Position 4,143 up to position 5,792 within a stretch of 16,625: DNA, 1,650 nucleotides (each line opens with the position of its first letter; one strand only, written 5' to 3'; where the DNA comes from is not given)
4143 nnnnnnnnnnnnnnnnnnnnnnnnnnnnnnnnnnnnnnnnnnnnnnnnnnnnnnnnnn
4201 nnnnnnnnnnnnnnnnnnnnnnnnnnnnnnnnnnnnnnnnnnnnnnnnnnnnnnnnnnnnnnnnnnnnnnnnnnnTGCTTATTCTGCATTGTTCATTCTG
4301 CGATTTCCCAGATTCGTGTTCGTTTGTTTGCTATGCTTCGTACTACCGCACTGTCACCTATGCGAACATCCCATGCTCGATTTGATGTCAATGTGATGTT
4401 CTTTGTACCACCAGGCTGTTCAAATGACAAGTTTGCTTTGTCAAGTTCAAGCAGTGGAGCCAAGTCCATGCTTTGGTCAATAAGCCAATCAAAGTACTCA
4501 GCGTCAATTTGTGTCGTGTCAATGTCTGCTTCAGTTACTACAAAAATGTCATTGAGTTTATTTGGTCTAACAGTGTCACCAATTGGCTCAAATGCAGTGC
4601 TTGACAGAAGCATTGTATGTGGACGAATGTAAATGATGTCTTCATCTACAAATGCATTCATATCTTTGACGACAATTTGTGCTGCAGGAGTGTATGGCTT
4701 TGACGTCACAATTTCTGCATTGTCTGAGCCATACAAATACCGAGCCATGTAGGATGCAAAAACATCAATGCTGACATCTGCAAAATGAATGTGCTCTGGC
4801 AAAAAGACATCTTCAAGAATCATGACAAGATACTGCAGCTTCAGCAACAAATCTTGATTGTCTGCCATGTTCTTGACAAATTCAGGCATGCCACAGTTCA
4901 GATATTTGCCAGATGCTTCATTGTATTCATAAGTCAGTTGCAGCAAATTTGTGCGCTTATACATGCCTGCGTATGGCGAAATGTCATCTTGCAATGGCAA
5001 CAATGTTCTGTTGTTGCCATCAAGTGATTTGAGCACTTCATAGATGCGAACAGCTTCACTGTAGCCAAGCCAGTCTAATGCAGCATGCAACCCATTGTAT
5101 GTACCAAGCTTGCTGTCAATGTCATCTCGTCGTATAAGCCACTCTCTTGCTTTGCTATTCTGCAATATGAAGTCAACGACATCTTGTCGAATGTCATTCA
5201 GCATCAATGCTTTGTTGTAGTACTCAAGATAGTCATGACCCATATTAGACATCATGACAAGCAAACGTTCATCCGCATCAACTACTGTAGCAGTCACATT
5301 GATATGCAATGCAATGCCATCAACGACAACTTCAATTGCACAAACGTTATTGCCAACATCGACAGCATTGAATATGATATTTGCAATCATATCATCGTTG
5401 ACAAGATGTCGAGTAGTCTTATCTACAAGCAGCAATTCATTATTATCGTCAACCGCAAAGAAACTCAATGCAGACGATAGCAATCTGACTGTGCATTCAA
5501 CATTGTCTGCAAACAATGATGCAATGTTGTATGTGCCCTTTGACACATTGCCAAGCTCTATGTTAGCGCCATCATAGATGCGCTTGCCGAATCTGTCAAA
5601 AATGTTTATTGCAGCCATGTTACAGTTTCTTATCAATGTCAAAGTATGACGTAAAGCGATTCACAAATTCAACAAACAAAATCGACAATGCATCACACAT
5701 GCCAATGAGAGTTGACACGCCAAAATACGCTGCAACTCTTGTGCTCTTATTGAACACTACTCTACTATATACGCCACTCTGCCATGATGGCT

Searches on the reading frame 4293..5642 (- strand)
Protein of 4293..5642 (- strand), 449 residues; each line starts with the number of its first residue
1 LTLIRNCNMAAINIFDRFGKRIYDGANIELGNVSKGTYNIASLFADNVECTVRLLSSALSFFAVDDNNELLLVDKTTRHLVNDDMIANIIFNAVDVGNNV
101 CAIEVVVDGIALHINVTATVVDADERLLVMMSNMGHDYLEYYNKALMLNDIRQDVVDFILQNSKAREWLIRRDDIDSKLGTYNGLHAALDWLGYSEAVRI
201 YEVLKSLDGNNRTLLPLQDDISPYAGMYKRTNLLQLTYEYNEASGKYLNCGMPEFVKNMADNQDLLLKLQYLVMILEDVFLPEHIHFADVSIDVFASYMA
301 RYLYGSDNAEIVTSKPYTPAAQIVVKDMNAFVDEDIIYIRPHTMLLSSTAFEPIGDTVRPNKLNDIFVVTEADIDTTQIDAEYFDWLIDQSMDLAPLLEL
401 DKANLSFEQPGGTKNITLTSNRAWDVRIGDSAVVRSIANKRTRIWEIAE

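Call 6: search_protein_families(library=pfam, proteins=[window:4293-5642:-], max_evalue=1)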
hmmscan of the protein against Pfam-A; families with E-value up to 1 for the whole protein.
window:4293-5642:- (449 aa): 1 family
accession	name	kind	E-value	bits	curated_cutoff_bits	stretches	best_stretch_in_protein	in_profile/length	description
PF13585.12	CHU_C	-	0.12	12.9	27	1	5-39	24-56/86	CHU_C Type IX secretion signal domain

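Call 7: search_protein_families(library=phrogs, proteins=[window:4293-5642:-], max_evalue=0.01)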
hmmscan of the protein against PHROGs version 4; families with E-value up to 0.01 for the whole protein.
window:4293-5642:- (449 aa): 1 family
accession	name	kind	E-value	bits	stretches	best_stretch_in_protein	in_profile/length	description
phrog_28177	-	unknown function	7.9e-24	84.9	1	106-290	122-312/1016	-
